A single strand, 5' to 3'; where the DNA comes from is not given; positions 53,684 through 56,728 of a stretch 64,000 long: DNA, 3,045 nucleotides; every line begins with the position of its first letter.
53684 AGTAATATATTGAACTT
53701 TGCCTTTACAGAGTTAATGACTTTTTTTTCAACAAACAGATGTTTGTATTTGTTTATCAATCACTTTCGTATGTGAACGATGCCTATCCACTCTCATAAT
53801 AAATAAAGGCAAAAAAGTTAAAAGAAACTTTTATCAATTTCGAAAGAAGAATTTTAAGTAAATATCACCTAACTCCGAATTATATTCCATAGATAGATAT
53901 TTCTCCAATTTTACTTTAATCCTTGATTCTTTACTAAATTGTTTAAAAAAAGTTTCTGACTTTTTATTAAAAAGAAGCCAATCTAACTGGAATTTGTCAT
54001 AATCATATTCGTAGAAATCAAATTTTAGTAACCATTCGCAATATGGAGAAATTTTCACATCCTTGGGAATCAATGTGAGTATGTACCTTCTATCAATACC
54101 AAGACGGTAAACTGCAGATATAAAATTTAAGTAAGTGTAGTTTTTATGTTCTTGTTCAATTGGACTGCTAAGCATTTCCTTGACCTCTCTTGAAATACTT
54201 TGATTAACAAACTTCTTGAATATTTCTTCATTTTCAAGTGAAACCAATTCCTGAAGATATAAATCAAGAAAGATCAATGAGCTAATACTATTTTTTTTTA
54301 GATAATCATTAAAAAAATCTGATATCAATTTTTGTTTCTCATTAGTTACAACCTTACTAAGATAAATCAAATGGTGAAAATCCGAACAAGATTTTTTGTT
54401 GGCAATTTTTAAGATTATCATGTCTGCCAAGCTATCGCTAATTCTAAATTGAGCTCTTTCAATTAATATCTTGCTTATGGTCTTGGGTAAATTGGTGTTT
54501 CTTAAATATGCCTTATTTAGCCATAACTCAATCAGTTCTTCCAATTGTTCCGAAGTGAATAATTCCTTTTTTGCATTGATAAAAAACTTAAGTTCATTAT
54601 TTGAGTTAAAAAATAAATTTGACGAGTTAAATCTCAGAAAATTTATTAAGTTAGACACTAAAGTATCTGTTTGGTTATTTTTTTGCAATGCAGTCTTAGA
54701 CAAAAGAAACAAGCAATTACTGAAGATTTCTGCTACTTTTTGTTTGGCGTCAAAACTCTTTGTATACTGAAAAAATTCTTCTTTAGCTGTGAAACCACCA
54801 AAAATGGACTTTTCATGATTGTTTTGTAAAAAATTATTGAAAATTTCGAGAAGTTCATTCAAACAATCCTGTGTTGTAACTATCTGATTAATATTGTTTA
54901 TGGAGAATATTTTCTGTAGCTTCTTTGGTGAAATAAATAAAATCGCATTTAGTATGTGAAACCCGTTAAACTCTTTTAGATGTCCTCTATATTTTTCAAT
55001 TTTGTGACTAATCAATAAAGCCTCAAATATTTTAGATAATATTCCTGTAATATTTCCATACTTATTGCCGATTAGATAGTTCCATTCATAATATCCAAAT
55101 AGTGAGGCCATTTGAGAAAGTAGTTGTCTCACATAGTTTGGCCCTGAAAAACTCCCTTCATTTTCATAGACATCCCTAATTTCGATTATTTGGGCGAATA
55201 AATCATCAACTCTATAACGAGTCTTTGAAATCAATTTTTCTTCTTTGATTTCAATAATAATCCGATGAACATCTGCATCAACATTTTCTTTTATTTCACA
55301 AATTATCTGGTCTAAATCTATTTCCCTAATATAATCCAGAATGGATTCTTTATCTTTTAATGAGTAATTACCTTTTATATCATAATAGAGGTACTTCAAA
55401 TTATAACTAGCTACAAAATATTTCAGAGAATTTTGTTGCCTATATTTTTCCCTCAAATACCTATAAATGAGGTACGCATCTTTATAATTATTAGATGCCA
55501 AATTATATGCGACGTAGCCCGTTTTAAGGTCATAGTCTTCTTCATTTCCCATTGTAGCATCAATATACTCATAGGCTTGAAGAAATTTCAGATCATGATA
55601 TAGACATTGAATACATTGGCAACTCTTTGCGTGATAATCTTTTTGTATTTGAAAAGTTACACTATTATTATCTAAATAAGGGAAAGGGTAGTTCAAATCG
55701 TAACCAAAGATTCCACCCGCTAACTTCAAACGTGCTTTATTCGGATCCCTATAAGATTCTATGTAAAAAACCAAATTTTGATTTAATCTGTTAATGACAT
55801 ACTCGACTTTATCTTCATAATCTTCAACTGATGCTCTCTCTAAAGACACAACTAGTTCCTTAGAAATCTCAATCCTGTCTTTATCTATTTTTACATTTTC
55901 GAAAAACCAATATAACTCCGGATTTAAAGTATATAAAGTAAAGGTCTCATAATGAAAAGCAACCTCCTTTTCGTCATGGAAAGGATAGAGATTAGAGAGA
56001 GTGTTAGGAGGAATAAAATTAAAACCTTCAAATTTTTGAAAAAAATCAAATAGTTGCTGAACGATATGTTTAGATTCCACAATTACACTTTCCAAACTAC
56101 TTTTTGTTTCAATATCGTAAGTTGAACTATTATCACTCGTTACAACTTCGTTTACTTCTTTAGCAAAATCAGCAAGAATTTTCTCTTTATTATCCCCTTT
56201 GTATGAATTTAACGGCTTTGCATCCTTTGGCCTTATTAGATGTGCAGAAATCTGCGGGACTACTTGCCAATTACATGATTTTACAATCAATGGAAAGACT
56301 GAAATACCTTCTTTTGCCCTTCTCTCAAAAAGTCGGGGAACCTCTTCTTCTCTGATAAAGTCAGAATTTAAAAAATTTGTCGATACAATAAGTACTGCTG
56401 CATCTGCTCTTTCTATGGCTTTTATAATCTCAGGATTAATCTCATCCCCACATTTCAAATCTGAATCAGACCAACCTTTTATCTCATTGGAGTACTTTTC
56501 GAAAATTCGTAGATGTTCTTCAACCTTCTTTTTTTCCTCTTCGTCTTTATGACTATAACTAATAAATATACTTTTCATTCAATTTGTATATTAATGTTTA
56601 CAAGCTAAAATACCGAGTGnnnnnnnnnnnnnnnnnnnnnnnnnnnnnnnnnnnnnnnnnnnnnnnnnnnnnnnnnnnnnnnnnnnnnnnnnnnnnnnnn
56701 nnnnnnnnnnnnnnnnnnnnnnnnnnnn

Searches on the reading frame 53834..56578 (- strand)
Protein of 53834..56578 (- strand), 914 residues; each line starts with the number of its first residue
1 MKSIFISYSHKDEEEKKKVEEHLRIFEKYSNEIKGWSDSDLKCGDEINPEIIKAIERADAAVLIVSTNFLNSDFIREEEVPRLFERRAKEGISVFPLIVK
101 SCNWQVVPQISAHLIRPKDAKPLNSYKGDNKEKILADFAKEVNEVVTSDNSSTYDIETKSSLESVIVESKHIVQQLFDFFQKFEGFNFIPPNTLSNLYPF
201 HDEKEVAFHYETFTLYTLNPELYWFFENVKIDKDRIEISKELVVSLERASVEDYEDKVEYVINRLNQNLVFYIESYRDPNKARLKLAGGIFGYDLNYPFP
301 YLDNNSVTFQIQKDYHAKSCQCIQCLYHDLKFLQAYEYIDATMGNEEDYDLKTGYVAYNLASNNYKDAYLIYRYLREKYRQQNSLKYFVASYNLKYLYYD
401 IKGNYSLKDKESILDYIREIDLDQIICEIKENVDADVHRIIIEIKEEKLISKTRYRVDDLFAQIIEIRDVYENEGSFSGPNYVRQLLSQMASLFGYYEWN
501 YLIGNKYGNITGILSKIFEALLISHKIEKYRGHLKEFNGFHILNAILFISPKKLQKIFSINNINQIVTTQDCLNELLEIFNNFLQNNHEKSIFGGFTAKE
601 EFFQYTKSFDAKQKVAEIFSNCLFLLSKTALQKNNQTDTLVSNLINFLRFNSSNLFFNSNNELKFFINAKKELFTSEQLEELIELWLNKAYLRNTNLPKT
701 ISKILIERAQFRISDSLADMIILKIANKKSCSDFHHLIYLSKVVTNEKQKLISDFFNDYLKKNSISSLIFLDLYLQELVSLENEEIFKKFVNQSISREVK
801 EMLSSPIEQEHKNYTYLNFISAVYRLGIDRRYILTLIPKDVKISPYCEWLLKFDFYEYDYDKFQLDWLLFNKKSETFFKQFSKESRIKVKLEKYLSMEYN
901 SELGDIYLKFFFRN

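Call 8: search_protein_families(library=pfam, proteins=[window:53834-56578:-], max_evalue=0.001)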
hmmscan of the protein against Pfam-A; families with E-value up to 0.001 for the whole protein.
window:53834-56578:- (914 aa): 2 families
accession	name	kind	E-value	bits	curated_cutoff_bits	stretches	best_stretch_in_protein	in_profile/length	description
PF13676.11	TIR_2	-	6.2e-12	46.5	28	1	4-104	1-95/122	TIR domain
PF01582.25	TIR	-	2.8e-05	24.4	21.3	1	8-101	5-98/179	TIR domain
